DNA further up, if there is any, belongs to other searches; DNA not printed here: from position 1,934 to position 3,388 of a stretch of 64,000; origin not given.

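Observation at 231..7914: Phage/plasmid-style replication module: stand-alone FEN, AAA+ ATPase, DnaN clamp, SNF2 helicase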

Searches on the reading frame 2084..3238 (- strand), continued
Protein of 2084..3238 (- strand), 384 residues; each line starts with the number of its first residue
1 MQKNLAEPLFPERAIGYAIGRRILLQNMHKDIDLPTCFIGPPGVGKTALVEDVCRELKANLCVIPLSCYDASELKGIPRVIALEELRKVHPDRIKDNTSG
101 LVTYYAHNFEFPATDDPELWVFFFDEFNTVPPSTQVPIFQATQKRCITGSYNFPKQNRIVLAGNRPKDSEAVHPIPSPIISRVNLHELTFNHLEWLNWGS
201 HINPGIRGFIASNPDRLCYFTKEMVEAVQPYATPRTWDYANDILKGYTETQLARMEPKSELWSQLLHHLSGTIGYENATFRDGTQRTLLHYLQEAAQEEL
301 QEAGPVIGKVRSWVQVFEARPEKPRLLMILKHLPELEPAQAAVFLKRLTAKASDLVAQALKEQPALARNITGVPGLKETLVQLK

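Call 103: get_annotated_region(hit=H29, flank=12000)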
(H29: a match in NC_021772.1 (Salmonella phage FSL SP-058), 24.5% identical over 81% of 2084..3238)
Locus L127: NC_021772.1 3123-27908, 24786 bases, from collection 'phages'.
description: Salmonella phage FSL SP-058, complete genome.
organism: Salmonella phage FSL SP-058 (NCBI taxid 1173761)
taxonomy: Viruses; Duplodnaviria; Heunggongvirae; Uroviricota; Caudoviricetes; Schitoviridae; Humphriesvirinae; Ithacavirus; Ithacavirus SP058
host: Salmonella enterica; source: -; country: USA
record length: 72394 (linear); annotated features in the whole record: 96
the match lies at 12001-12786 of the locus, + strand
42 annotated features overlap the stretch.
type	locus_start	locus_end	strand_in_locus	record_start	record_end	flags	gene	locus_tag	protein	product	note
CDS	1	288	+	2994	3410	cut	-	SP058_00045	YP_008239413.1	hypothetical protein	gp2; similar to Enterobacteria phage N4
CDS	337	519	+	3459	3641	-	-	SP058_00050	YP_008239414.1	hypothetical protein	-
CDS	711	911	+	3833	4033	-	-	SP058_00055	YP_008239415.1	hypothetical protein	-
CDS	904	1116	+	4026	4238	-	-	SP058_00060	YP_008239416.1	hypothetical protein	-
CDS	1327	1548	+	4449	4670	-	-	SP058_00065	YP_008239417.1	hypothetical protein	-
CDS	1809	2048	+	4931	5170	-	-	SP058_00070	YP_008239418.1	hypothetical protein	-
CDS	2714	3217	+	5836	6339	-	-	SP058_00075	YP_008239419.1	phosphatase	-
CDS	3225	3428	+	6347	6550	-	-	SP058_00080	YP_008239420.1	hypothetical protein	-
CDS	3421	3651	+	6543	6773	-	-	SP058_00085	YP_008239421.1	hypothetical protein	-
CDS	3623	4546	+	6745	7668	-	-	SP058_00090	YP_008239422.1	RNA polymerase subunit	-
CDS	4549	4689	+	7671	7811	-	-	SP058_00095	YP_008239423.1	hypothetical protein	COG1108 ABC-type Mn2+/Zn2+ transport systems, permease components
CDS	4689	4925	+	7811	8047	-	-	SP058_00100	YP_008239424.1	hypothetical protein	-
CDS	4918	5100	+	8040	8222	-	-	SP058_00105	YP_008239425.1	hypothetical protein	-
CDS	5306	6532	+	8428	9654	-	-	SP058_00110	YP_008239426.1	RNA polymerase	COG5108 Mitochondrial DNA-directed RNA polymerase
CDS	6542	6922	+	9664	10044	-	-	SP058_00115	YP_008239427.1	hypothetical protein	-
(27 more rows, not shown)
